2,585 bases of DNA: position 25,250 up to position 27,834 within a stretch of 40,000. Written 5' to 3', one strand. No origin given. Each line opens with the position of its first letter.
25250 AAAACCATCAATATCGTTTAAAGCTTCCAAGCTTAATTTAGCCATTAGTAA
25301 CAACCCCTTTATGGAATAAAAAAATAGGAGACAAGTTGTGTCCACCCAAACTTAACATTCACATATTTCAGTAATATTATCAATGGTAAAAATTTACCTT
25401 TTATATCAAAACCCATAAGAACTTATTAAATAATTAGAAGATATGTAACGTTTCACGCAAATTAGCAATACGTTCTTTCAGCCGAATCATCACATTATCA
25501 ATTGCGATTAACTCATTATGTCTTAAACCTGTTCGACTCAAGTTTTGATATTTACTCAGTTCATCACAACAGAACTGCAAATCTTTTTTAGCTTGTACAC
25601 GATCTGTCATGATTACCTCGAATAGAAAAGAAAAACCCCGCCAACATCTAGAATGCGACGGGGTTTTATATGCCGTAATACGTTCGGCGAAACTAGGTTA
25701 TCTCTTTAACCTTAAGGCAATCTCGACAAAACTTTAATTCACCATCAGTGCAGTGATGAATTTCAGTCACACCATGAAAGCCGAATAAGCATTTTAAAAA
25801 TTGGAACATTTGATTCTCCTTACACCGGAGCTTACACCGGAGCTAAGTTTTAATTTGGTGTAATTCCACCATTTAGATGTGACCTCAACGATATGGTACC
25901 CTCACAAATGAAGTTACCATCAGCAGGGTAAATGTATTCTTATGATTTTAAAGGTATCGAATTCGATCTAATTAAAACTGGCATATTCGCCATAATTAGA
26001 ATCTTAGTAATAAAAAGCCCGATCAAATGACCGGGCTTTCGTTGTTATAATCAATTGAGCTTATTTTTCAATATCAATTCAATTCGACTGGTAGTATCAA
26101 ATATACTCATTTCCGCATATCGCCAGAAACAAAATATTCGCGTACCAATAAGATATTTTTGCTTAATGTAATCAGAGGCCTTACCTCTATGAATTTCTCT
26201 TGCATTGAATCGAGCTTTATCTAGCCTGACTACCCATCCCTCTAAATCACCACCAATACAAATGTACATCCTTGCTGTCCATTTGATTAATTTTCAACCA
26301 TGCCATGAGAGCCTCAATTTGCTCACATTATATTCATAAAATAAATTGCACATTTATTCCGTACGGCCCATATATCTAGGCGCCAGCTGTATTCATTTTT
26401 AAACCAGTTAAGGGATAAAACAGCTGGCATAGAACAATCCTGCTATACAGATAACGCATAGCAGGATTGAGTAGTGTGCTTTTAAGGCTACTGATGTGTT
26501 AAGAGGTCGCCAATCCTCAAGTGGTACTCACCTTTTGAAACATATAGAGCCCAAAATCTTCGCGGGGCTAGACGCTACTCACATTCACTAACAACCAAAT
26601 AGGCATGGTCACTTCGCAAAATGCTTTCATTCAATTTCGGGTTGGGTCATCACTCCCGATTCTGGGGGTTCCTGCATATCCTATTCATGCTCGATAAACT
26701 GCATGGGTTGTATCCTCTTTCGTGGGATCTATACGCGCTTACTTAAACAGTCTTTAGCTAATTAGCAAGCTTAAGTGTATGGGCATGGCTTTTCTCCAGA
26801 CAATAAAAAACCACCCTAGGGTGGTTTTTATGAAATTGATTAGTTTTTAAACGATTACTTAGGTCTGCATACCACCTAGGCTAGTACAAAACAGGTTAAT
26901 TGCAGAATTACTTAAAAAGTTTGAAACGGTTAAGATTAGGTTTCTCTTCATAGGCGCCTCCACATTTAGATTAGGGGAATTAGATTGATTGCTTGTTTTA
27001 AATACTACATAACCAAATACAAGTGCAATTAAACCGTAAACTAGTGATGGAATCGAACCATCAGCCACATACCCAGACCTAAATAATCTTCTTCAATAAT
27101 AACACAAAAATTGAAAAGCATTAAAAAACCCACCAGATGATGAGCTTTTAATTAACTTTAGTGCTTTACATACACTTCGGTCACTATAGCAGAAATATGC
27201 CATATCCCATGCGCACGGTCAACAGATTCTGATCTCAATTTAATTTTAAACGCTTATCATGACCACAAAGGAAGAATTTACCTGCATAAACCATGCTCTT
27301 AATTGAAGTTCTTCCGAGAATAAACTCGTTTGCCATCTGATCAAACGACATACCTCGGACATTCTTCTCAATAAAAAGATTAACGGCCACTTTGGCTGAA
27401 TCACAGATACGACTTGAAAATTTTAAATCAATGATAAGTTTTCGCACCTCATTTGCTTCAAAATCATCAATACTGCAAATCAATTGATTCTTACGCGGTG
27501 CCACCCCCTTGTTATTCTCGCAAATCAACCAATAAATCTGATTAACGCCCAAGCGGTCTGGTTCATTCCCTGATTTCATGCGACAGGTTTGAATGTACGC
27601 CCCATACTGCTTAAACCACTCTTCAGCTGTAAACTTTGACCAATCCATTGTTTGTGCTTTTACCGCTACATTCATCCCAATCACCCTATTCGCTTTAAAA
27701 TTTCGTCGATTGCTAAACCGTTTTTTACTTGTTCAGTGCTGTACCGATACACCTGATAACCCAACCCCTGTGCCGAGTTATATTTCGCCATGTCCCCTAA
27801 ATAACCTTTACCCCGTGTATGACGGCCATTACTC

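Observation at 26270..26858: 590-nt ORF-free, G+C-enriched, helix-dense segment inside the Q-dependent late leader: candidate large structured RNA of unknown class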

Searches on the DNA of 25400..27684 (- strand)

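Call 8: search_rna_families(source=window, start=25400, end=27400, threshold=evalue, max_evalue=5)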
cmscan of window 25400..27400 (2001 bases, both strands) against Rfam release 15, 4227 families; matches with E-value up to 5: 19.
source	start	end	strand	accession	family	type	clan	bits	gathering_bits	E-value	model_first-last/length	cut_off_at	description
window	26548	26707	-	RF03046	Pseudomonadales-1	Gene; sRNA;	-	75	68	6.4e-17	1-164/164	no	Pseudomonadales-1 RNA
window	27078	27123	+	RF02584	KRAS_3UTR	Cis-reg;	-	28.5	49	1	1-49/49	no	KRAS 3' UTR cis-regulatory element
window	25432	25503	-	RF00281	SNORD47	Gene; snRNA; snoRNA; CD-box;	-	27.1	50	0.022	1-77/77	no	Small nucleolar RNA SNORD47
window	25970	26046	+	RF02064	STnc370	Gene; sRNA;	-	26.5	54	0.93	1-71/71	no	Enterobacterial sRNA STnc370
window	26001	26105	-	RF00121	MicC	Gene; sRNA;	-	26.1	90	0.41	1-123/123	no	MicC RNA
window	25933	26053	+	RF00121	MicC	Gene; sRNA;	-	25.9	90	0.44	1-123/123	no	MicC RNA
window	25962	26042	+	RF00512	Leu_leader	Cis-reg; leader;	-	25.4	50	0.018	1-148/148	no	Leucine operon leader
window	25971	26051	-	RF01808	MicX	Gene; sRNA;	-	25.1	75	0.0062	1-194/194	no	MicX Vibrio cholerae sRNA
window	25624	25728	-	RF01772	rnk_pseudo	Cis-reg; leader;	-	24.8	55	0.2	1-108/108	no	Pseudomonas rnk leader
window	25972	26071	-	RF01770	rimP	Cis-reg; leader;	-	24.3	47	0.41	1-102/102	no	Gammaprotebacteria rimP leader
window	26802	26921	-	RF01859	Phe_leader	Cis-reg; leader;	-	22.7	55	0.77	1-125/125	no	Phenylalanine leader peptide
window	26802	26880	-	RF00106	RNAI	Gene; antisense;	-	21.8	47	0.34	1-102/102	no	RNAI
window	25971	26039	+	RF01393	isrJ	Gene; sRNA;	-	21.6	37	0.42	1-75/75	no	isrJ Hfq binding RNA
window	25784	25876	-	RF02402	Afu_263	Gene; snRNA; snoRNA; CD-box;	CL00070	21.5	60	4.9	1-96/96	no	A. fumigatus snoRNA Afu_263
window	25476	25523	-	RF01310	sR7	Gene; snRNA; snoRNA; CD-box;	-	19.9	37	0.12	1-57/57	no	Small nucleolar RNA sR7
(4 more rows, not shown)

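Call 10: search_dna_similar(query=window:26000-27100:-, collection=phages, mode=distant, max_rows=40)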
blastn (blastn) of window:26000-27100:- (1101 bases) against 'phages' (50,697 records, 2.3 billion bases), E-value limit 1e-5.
No match.

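Call 54: build_rna_model(alignment_id=A3, structure=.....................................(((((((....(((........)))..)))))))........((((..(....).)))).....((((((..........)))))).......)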
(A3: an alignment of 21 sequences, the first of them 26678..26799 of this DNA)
Model R1 built from alignment A3 (21 sequences, 130 columns); structure: as given.
model positions 122; base pairs 21; branch points 2; effective number of sequences 1.57; information 0.59 bits per position. Calibrated on 0.2 Mb of random sequence (short: E-values are rough).
structure used (alignment columns):
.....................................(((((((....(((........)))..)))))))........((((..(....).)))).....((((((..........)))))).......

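Call 55: search_with_rna_model(model_id=R1, sources=[window, L001, L002, L003, L004, L005, L006, L007, L008, L009, L010, L011, L012, L013, L014, L015, L016, L017, L018, L021, L022, L023, L024, L025, L026, L027, L028, L029, L030, L031, L032, L033, L034, L035, L036, L037, L038, L039, L042, L043, L045, L046, L047, L048, L049, L050, L051, L052, L054, L055, L056, L057, L059, L060, L064, L065, L067, L068, L069, L070, L071, L072, L073, L074, L075, L076, L078, L079, L080, L081, L083, L084, L085, L087, L089, L090, L091, L092, L093, L094, L095, L097, L099, L100, L101, L102, L103, L104], max_evalue=1, make_alignment=true)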
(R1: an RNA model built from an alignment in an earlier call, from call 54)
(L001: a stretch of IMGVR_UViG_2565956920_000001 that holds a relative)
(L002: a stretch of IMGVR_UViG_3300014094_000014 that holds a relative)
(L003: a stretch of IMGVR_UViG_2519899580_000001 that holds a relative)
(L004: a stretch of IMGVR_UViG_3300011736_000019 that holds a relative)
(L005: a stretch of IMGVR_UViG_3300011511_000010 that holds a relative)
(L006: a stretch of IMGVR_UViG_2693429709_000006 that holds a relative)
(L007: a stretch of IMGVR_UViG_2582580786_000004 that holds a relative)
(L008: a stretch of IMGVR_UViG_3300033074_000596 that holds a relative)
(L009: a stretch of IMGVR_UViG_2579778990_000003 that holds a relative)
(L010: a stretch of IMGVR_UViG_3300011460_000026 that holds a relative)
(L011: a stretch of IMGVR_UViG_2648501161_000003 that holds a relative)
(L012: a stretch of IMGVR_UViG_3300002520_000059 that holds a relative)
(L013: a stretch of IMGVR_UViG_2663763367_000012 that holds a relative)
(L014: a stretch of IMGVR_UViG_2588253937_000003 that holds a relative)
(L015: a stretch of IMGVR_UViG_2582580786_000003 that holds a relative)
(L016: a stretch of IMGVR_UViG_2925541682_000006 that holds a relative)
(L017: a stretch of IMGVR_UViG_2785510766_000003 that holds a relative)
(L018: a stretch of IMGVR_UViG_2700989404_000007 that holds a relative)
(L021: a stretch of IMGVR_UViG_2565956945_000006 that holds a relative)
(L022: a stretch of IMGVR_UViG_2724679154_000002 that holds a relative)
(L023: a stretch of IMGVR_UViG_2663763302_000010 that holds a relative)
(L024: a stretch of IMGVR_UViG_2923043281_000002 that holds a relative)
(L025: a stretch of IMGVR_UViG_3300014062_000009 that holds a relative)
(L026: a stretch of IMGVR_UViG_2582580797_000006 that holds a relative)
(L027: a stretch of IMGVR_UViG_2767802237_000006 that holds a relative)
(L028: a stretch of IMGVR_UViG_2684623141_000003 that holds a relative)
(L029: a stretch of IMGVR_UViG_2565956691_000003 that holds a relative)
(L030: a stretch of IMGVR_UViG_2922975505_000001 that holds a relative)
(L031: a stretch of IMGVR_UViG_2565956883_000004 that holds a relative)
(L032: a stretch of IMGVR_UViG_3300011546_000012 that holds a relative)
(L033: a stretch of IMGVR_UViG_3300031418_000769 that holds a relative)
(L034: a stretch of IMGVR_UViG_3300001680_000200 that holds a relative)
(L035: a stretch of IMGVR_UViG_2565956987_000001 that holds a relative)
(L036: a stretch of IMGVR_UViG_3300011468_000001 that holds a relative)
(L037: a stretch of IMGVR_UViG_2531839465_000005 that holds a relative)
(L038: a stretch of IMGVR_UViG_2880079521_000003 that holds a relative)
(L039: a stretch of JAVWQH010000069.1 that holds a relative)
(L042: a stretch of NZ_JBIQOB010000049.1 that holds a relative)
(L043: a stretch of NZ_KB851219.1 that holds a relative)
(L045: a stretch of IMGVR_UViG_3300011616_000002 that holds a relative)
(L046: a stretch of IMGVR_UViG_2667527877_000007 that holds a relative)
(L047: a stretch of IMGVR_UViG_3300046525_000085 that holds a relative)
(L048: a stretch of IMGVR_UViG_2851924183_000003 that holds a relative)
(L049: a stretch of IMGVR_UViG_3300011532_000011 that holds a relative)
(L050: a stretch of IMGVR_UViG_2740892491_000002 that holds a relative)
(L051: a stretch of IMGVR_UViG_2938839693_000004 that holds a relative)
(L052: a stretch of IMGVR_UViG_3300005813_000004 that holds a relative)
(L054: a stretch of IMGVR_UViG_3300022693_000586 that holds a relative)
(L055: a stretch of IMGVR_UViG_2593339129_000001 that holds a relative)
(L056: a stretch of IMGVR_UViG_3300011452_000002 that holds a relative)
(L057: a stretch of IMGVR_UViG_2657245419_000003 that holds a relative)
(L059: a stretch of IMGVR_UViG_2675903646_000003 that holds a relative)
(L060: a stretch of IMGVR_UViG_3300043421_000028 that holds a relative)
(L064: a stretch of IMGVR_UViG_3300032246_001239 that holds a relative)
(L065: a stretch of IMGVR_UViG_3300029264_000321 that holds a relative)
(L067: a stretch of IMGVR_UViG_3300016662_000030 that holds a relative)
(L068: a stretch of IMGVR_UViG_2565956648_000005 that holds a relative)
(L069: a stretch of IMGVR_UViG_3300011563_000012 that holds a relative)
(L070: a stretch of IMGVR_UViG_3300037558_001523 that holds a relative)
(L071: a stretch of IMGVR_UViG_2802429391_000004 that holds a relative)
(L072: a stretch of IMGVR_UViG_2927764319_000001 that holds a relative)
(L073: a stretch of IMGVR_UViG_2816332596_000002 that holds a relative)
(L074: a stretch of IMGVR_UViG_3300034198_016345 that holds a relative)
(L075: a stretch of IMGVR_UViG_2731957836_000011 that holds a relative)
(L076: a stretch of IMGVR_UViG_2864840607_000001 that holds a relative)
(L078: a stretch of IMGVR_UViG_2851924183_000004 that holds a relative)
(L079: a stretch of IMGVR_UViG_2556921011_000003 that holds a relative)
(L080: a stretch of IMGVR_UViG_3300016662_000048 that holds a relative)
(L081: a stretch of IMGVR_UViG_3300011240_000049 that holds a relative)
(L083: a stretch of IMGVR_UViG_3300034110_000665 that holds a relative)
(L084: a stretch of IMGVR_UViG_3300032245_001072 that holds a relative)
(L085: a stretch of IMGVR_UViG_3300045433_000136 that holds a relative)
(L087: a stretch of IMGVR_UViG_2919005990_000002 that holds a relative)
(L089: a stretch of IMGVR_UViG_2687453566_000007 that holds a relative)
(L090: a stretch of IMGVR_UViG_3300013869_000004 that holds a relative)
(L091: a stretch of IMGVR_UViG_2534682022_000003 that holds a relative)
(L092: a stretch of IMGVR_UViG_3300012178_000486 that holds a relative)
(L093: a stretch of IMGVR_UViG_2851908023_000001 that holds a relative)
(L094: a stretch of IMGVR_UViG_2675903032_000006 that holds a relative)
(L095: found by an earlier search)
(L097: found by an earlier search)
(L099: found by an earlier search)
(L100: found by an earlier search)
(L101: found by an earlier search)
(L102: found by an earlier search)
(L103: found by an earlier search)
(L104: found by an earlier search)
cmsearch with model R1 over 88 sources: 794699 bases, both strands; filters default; matches with E-value up to 1: 39.
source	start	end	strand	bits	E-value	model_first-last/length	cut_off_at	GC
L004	2421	2542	-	152.8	1.2e-36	1-122/122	no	0.38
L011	4119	4240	+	152.8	1.2e-36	1-122/122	no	0.38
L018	7566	7687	+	152.8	1.2e-36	1-122/122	no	0.38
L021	3349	3470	+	152.8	1.2e-36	1-122/122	no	0.38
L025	761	882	+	152.8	1.2e-36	1-122/122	no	0.38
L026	3056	3177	-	152.8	1.2e-36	1-122/122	no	0.38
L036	11508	11629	+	152.8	1.2e-36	1-122/122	no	0.38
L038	2355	2476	-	152.8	1.2e-36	1-122/122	no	0.38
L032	644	765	-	151.6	2.6e-36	1-122/122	no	0.39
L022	2199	2320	-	148.9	1.3e-35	1-122/122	no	0.37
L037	3212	3333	-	148.9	1.3e-35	1-122/122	no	0.37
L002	1348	1469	-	145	1.4e-34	1-122/122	no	0.42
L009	5375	5496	-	141.1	1.4e-33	1-122/122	no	0.43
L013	2552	2673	-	141.1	1.4e-33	1-122/122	no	0.43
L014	1744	1865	-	141.1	1.4e-33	1-122/122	no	0.43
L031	1121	1242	-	141.1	1.4e-33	1-122/122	no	0.43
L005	8137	8257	+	139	5.2e-33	1-122/122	no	0.4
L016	4179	4299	-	139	5.2e-33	1-122/122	no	0.4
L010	4187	4307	-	138.9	5.3e-33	1-122/122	no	0.4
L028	1068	1188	-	136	3.1e-32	1-122/122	no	0.39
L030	2607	2727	+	135.9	3.3e-32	1-122/122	no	0.44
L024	8869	8990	+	135.2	5.3e-32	1-122/122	no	0.39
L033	6149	6270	-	134.4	8.3e-32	1-122/122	no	0.41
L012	1365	1486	+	134.3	8.8e-32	1-122/122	no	0.42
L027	6191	6312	+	134.2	9.4e-32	1-122/122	no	0.38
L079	537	658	+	133.3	1.6e-31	1-122/122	no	0.43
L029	5016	5137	-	132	3.6e-31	1-122/122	no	0.42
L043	6232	6353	-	132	3.6e-31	1-122/122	no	0.42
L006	2504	2624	-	131.6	4.4e-31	1-122/122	no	0.41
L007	1395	1515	-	131.6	4.4e-31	1-122/122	no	0.41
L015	10338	10458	-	131.6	4.4e-31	1-122/122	no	0.41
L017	3288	3408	+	131.6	4.4e-31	1-122/122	no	0.41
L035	8909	9029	+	131.6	4.4e-31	1-122/122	no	0.41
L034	2250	2370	+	130.4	9.4e-31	1-122/122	no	0.4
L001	571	691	+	129.8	1.3e-30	1-122/122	no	0.42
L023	592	712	+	129.8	1.3e-30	1-122/122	no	0.42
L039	2030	2151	-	129.8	1.3e-30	1-122/122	no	0.43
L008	5552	5681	-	83.8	1.5e-18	1-122/122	no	0.43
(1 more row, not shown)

Alignment A4: 39 matches aligned to the model, 147 columns, each read 5' to 3' on its own strand. Consensus structure (alignment columns), stored with it:
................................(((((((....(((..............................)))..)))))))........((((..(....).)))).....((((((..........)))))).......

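Call 60: search_rna_families(sources=[L106, L108, L109, L110, L111], threshold=gathering)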
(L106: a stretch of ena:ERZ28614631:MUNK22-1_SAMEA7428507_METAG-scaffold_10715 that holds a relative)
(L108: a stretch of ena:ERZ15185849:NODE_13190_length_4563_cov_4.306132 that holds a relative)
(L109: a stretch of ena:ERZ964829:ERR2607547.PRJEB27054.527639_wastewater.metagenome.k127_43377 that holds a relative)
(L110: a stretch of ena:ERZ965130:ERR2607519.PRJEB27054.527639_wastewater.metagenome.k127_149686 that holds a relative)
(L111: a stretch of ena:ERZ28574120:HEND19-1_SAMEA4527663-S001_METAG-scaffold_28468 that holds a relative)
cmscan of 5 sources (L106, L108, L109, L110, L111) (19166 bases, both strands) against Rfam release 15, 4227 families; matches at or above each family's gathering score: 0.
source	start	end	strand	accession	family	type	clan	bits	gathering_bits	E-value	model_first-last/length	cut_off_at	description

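Call 76: search_rna_families(sources=[L112, L113, L114], threshold=gathering)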
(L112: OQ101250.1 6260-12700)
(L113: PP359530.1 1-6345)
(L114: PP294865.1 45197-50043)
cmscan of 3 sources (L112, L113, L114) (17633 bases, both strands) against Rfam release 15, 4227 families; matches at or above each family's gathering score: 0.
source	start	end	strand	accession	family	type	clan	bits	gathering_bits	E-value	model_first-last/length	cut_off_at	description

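Call 86: search_with_rna_model(model_id=R1, sources=[window, L001, L002, L004, L005, L006, L008, L009, L010, L012, L022, L024, L027, L028, L029, L030, L032, L033, L034, L039, L079, L115, L116, L118, L119, L120, L121], max_evalue=0.01, make_alignment=true)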
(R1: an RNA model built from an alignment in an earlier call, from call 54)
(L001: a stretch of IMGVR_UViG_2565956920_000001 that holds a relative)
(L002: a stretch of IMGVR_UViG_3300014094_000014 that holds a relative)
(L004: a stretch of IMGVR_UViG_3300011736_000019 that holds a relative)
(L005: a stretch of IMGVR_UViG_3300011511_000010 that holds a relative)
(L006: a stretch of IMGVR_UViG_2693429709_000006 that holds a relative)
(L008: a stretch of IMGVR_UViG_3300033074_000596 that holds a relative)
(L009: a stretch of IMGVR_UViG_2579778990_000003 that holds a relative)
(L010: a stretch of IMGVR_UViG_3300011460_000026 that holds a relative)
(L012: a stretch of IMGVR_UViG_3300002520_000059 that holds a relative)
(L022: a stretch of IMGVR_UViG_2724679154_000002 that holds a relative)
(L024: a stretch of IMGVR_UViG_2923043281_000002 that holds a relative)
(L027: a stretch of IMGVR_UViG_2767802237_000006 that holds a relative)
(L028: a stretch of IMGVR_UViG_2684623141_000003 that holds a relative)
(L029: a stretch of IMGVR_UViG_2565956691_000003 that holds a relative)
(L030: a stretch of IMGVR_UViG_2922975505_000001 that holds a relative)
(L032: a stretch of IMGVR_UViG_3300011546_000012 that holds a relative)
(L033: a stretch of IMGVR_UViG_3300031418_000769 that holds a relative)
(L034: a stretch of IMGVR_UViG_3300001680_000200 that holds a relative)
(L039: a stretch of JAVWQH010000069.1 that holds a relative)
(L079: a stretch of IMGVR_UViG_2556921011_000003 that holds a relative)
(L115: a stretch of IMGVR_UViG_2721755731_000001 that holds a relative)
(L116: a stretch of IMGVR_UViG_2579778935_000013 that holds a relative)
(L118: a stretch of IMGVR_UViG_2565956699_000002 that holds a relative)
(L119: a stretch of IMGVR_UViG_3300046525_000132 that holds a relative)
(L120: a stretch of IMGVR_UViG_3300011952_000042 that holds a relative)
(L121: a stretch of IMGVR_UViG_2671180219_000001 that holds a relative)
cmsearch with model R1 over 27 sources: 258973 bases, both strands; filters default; matches with E-value up to 0.01: 27.
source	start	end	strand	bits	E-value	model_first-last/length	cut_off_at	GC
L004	2421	2542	-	152.8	3.9e-37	1-122/122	no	0.38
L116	58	179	-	152.8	3.9e-37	1-122/122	no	0.38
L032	644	765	-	151.6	8.3e-37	1-122/122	no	0.39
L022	2199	2320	-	148.9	4.2e-36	1-122/122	no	0.37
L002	1348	1469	-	145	4.5e-35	1-122/122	no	0.42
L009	5375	5496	-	141.1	4.7e-34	1-122/122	no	0.43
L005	8137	8257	+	139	1.7e-33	1-122/122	no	0.4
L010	4187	4307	-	138.9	1.7e-33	1-122/122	no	0.4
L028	1068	1188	-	136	1e-32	1-122/122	no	0.39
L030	2607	2727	+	135.9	1.1e-32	1-122/122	no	0.44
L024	8869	8990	+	135.2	1.7e-32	1-122/122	no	0.39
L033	6149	6270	-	134.4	2.7e-32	1-122/122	no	0.41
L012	1365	1486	+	134.3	2.9e-32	1-122/122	no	0.42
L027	6191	6312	+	134.2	3.1e-32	1-122/122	no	0.38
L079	537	658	+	133.3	5.2e-32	1-122/122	no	0.43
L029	5016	5137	-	132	1.2e-31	1-122/122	no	0.42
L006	2504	2624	-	131.6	1.4e-31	1-122/122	no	0.41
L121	1018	1139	-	130.9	2.3e-31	1-122/122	no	0.41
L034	2250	2370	+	130.4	3.1e-31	1-122/122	no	0.4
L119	2340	2461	+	130.3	3.3e-31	1-122/122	no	0.47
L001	571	691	+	129.8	4.3e-31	1-122/122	no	0.42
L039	2030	2151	-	129.8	4.4e-31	1-122/122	no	0.43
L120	3671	3792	+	128.4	9.8e-31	1-122/122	no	0.4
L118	4528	4649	+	124.8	9.1e-30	1-122/122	no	0.38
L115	5842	5961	+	108.2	2e-25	1-122/122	no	0.44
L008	5552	5681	-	83.8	4.9e-19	1-122/122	no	0.43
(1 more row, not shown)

Alignment A5: 27 matches aligned to the model, 147 columns, each read 5' to 3' on its own strand. Consensus structure (alignment columns), stored with it:
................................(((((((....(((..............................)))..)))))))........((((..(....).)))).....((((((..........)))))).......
